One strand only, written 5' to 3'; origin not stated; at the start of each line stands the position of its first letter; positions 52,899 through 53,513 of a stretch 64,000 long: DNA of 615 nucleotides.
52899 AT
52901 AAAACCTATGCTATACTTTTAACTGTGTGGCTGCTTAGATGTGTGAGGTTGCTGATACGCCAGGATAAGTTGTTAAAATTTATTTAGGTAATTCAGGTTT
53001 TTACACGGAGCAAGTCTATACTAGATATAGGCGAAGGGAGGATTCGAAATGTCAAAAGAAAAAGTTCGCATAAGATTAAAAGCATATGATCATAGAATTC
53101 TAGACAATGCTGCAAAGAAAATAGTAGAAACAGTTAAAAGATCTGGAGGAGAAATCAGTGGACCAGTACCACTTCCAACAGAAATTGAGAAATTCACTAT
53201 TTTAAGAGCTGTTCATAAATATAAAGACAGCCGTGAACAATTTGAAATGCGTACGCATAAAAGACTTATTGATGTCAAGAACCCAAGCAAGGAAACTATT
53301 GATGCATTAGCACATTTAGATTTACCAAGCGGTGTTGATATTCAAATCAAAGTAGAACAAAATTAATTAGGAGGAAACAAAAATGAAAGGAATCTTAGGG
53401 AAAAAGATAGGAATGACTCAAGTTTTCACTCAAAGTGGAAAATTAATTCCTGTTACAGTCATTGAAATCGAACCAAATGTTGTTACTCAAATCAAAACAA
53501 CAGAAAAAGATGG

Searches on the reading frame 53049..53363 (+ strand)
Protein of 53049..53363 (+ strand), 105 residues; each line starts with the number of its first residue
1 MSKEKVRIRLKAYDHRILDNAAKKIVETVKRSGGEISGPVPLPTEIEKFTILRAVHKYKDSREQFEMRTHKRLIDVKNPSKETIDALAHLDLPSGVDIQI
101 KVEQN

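Call 48: find_encoding_contigs(protein=window:53049-53363:+, flank=10000, max_places=10)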
Protein window:53049-53363:+ (105 aa): 9 contigs read that carry it; 6 places shown.
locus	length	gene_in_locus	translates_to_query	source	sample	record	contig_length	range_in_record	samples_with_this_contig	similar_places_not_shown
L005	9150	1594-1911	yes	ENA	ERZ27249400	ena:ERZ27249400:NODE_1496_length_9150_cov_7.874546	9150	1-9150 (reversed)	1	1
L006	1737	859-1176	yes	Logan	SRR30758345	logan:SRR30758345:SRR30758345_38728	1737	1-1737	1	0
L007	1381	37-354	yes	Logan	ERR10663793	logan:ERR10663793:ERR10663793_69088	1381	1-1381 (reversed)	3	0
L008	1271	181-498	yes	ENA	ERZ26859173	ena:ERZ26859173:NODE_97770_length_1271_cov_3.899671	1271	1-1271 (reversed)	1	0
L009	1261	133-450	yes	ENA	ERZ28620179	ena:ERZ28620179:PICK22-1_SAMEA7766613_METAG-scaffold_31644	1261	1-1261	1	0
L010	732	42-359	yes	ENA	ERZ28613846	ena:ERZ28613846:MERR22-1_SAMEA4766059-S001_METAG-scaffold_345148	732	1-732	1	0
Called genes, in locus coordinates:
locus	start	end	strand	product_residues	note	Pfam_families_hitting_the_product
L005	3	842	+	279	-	?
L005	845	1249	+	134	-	-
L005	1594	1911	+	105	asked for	PF00338:Ribosomal_S10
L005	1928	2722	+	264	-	PF00297:Ribosomal_L3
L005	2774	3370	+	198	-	PF00573:Ribosomal_L4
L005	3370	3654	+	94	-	PF00276:Ribosomal_L23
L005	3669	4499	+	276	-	PF00181:Ribosomal_L2_N, PF03947:Ribosomal_L2_C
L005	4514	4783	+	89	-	PF00203:Ribosomal_S19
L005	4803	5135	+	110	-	PF00237:Ribosomal_L22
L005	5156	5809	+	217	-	PF05316:VAR1 (faint), PF07650:KH_2, PF00189:Ribosomal_S3_C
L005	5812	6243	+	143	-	PF00252:Ribosomal_L16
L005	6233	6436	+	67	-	PF00831:Ribosomal_L29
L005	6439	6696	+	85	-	PF00366:Ribosomal_S17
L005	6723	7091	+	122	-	PF00238:Ribosomal_L14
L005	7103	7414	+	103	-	PF00467:KOW, PF17136:ribosomal_L24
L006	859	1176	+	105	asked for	PF00338:Ribosomal_S10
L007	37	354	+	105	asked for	PF00338:Ribosomal_S10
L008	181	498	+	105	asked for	PF00338:Ribosomal_S10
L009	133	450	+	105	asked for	PF00338:Ribosomal_S10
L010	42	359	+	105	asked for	PF00338:Ribosomal_S10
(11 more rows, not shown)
